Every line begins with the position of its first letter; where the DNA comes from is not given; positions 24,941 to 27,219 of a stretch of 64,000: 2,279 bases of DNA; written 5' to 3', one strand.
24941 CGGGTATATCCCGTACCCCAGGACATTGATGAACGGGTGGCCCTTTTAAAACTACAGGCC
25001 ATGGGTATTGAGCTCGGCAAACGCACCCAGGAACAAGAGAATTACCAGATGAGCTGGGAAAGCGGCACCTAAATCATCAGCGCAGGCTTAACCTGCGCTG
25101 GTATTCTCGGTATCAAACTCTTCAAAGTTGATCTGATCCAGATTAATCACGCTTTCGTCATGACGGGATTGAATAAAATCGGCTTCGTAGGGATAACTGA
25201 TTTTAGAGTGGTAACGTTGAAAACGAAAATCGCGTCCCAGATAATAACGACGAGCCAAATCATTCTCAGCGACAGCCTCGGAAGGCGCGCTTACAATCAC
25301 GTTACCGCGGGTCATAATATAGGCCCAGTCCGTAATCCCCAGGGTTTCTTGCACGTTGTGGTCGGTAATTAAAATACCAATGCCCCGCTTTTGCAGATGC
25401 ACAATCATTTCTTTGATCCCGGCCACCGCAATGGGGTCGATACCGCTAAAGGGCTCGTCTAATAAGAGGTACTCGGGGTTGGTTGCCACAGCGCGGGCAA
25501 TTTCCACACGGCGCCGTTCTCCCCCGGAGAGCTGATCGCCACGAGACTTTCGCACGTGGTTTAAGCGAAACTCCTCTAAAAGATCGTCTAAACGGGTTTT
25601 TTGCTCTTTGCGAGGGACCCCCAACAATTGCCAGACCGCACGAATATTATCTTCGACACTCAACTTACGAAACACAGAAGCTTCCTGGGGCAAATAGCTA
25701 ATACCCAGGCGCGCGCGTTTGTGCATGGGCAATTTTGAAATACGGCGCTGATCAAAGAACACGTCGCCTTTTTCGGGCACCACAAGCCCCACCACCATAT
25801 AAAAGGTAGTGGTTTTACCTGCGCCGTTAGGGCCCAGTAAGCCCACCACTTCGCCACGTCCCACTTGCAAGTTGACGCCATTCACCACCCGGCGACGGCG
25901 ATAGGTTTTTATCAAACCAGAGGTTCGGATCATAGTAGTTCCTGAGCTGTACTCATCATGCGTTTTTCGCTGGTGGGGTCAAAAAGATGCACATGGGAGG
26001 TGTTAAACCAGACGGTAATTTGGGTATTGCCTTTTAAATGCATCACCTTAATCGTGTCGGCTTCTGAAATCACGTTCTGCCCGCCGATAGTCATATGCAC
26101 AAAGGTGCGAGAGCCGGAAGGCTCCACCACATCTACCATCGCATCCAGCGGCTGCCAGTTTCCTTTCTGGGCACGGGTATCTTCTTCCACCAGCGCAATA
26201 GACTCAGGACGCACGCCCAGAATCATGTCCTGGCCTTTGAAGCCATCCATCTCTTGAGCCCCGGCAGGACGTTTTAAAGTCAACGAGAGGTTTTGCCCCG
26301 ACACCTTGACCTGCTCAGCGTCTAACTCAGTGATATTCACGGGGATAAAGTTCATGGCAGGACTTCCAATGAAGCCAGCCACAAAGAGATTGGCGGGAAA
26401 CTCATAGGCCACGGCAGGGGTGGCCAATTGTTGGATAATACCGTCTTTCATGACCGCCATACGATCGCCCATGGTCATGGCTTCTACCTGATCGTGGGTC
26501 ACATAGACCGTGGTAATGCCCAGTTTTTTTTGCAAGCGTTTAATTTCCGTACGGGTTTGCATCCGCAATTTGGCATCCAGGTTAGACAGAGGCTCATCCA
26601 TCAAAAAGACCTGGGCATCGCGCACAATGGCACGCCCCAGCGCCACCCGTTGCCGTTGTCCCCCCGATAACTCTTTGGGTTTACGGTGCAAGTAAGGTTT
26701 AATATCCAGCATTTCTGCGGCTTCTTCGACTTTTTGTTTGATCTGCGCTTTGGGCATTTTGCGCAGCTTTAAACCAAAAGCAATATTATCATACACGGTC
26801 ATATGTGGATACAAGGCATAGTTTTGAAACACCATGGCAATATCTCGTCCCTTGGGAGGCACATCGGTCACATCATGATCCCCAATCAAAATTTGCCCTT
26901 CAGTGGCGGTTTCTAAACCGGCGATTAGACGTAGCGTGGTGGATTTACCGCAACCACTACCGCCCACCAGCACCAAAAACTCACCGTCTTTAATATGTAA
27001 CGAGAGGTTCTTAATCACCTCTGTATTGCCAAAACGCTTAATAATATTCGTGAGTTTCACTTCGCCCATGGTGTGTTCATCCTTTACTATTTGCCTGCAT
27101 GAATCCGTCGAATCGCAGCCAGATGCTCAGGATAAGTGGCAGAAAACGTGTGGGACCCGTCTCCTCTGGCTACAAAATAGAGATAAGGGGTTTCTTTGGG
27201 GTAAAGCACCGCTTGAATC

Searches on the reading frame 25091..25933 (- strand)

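Call 29: search_protein_families(library=pfam, proteins=[window:25091-25933:-], max_evalue=0.0001)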
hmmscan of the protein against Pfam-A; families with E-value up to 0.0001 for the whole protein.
window:25091-25933:- (281 aa): 2 families
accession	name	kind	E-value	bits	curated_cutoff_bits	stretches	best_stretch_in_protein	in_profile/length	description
PF00005.33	ABC_tran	-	1.1e-35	123.7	25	1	18-162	2-136/137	ABC transporter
PF13304.12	AAA_21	-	3.9e-05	24.3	27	0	154-193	260-299/304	AAA domain, putative AbiEii toxin, Type IV TA system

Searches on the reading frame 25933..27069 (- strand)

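Call 29: search_protein_families(library=pfam, proteins=[window:25933-27069:-], max_evalue=0.0001)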
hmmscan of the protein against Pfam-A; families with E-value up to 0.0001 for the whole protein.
window:25933-27069:- (379 aa): 3 families
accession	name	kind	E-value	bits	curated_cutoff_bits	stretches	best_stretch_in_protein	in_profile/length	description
PF00005.33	ABC_tran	-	2.2e-36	125.9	25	1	20-161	2-136/137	ABC transporter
PF17912.7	OB_MalK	-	1.5e-11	45.4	27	1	235-291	1-53/53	MalK OB fold domain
PF08402.16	TOBE_2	-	7.2e-06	26.5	21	1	284-363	1-76/76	TOBE domain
